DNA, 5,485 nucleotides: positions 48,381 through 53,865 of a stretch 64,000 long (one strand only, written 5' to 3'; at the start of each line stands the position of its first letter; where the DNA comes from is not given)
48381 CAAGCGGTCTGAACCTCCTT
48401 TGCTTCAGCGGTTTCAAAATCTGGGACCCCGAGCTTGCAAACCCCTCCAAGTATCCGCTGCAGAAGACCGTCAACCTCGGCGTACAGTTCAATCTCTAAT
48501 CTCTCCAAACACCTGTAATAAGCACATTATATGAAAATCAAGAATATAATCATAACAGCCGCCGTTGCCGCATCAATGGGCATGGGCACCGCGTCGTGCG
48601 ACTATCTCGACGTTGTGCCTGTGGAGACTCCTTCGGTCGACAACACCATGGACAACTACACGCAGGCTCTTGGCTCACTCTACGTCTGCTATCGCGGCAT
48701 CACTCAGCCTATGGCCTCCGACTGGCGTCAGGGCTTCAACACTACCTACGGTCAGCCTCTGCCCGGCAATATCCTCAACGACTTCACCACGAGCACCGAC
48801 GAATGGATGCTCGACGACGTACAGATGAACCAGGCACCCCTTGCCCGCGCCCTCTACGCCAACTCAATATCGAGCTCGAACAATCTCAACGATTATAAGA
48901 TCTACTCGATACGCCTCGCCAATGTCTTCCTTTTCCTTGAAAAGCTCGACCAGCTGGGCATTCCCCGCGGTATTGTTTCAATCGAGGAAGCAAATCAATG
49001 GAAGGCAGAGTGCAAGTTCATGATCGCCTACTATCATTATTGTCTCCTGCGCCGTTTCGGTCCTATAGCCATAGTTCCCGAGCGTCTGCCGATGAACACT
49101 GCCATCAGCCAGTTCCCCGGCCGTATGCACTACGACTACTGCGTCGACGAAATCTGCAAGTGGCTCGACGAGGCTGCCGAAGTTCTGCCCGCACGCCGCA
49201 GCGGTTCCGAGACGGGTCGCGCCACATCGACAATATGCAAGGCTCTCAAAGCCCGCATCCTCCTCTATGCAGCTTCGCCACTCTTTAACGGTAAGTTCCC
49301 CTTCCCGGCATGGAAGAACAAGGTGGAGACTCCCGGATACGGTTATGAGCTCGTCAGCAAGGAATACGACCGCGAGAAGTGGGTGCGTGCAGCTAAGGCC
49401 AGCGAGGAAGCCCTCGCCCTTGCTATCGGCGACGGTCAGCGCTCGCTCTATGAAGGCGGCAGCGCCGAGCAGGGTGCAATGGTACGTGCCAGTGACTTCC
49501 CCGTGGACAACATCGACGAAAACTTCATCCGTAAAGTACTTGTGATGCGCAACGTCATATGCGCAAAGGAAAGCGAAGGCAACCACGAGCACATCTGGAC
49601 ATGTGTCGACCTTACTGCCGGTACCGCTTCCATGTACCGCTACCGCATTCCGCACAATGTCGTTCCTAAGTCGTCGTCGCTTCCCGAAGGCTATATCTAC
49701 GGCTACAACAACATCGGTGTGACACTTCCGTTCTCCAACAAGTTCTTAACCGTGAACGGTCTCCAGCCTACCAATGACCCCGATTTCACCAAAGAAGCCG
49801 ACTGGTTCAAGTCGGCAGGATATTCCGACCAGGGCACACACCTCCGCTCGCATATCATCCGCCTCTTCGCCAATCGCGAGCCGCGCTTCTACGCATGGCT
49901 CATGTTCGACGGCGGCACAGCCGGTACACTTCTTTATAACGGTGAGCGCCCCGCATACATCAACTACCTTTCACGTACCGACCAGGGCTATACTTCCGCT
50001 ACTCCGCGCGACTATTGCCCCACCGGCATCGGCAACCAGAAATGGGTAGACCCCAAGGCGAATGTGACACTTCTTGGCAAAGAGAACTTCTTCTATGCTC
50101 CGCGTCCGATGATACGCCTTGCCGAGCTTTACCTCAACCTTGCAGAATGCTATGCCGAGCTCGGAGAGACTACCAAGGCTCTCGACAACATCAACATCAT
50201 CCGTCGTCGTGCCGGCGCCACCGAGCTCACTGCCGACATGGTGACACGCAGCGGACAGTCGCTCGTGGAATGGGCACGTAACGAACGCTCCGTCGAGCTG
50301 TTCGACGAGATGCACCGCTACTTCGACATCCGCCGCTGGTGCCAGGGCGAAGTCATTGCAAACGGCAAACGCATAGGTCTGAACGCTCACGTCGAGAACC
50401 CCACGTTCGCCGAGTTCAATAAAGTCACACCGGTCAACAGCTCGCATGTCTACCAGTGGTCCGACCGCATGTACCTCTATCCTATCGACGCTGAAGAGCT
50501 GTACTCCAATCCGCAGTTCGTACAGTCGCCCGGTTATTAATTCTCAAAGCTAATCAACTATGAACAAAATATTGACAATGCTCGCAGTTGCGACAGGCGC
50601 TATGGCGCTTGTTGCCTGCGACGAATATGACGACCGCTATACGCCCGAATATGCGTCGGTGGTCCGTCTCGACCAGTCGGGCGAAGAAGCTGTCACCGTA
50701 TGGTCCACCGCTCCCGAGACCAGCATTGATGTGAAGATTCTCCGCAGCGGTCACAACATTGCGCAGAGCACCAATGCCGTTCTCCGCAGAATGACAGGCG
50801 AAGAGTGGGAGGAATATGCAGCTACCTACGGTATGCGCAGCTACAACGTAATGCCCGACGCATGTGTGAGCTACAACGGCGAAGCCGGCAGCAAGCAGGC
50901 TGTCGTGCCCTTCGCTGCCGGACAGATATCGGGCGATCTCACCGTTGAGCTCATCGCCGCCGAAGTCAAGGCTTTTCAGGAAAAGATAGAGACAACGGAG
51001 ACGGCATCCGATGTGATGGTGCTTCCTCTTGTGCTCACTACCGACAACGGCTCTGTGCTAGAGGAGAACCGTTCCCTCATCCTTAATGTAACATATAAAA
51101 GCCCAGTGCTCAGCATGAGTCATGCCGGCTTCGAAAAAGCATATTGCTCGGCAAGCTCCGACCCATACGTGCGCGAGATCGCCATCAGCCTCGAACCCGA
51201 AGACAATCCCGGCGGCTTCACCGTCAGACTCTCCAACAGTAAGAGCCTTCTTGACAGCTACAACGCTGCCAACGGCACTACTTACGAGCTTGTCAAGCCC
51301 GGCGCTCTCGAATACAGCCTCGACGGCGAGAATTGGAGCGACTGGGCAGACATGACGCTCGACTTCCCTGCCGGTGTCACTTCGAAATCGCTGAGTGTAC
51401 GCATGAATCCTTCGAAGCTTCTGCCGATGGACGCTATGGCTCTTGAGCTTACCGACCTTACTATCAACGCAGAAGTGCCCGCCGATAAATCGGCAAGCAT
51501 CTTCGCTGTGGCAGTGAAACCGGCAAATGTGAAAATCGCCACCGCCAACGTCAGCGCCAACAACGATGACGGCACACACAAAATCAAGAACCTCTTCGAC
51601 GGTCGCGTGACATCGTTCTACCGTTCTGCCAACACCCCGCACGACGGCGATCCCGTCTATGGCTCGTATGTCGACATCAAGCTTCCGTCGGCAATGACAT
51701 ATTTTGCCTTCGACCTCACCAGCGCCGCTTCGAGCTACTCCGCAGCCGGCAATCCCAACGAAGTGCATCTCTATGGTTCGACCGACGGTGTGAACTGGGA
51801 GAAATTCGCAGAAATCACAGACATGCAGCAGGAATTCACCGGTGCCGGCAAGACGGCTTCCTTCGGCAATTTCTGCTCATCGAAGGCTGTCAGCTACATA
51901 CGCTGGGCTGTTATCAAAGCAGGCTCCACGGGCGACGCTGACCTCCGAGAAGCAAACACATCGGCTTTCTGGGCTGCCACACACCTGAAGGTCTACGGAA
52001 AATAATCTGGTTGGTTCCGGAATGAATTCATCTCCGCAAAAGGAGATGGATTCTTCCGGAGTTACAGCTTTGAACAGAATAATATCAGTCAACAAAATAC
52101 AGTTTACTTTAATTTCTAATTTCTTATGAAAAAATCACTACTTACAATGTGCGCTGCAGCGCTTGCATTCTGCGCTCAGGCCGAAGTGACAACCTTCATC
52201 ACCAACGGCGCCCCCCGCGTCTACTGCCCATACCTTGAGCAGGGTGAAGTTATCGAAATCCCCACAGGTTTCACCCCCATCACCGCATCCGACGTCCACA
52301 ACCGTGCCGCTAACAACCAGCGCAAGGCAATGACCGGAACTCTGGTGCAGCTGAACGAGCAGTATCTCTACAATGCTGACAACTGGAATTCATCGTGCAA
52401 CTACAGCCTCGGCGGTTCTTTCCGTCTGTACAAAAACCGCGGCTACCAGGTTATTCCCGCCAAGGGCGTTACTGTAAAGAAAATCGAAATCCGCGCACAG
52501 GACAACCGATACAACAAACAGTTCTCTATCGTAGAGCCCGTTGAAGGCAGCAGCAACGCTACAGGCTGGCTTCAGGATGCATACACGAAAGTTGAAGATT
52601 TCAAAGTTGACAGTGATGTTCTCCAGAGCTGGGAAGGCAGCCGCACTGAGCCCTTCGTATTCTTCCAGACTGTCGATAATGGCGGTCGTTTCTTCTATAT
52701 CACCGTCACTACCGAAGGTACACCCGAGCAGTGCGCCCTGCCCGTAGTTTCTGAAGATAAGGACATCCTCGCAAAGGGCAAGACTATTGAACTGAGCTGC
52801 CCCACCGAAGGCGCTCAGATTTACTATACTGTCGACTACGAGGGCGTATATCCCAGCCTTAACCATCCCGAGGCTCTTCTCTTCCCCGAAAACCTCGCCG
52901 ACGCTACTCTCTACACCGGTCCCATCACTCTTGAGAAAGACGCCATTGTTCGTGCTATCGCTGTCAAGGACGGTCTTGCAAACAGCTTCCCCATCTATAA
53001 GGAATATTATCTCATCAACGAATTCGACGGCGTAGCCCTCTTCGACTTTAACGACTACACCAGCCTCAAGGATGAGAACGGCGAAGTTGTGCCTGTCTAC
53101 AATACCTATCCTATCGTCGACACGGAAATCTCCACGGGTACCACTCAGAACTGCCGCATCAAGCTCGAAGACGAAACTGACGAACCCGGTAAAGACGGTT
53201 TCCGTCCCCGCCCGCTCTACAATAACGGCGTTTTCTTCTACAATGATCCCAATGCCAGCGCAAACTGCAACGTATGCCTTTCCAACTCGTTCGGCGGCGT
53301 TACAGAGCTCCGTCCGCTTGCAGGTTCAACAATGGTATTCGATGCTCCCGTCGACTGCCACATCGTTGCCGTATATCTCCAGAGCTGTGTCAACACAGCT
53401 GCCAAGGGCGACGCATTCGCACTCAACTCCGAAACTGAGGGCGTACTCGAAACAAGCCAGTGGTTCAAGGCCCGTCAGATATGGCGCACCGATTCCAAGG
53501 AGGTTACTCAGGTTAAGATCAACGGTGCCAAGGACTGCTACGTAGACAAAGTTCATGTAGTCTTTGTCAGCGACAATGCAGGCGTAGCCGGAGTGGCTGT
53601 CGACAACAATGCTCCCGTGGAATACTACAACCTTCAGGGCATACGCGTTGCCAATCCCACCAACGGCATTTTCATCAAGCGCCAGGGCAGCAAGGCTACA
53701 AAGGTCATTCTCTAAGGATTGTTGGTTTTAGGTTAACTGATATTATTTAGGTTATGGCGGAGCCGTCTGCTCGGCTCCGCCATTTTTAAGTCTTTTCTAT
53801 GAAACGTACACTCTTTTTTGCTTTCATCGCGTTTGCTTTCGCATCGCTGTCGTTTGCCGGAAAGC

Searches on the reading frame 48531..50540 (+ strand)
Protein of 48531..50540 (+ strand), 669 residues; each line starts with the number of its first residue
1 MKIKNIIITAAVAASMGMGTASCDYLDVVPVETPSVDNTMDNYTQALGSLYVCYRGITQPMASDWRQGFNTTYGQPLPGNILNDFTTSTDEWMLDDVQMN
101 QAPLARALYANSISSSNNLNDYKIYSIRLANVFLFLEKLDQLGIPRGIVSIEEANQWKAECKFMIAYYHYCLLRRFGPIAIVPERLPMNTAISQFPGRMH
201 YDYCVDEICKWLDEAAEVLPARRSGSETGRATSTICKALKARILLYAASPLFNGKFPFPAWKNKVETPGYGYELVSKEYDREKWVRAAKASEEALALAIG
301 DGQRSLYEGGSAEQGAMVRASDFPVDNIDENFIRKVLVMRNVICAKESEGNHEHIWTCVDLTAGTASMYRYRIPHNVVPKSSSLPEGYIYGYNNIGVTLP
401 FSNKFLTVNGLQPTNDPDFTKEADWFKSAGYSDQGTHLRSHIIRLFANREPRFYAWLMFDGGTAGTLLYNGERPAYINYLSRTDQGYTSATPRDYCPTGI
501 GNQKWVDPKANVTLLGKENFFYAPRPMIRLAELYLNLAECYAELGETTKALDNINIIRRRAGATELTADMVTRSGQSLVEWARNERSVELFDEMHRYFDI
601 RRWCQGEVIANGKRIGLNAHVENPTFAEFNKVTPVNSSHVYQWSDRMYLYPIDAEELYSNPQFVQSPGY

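Call 46: search_protein_families(library=pfam, proteins=[window:48531-50540:+], max_evalue=0.001)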
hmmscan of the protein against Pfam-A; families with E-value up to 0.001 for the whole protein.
window:48531-50540:+ (669 aa): 2 families
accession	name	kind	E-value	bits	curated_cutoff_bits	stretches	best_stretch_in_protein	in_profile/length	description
PF07980.17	SusD_RagB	-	4e-48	165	23.1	1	353-669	2-297/297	SusD family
PF14322.12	SusD-like_3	-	1.3e-13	52.1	27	1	83-245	38-191/191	Starch-binding associating with outer membrane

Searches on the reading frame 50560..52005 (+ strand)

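Call 46: search_protein_families(library=pfam, proteins=[window:50560-52005:+], max_evalue=0.001)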
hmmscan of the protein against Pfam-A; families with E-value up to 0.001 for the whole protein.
window:50560-52005:+ (481 aa): 3 families
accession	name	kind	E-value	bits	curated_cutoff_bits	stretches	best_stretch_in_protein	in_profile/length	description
PF08522.16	BT_3987-like_N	-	4.2e-10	40.8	25.9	1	203-288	29-102/120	BT_3987-like, N-terminal domain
PF00754.31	F5_F8_type_C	-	7.8e-10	39.4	28.2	1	331-453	2-114/127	F5/8 type C domain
PF22633.2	F5_F8_type_C_2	-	0.00016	22.7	27.8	0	344-435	1-81/91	NedA-like, galactose-binding domain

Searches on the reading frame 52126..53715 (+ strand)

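Call 46: search_protein_families(library=pfam, proteins=[window:52126-53715:+], max_evalue=0.001)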
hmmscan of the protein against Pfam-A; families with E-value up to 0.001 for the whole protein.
window:52126-53715:+ (529 aa): 2 families
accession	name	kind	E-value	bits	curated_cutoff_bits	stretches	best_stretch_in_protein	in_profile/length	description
PF13290.12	CHB_HEX_C_1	-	2.3e-10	40.7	22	1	217-287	8-63/67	Chitobiase/beta-hexosaminidase C-terminal domain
PF13287.12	Fn3_assoc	-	5.4e-09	36.5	23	1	221-287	1-52/59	Fn3 associated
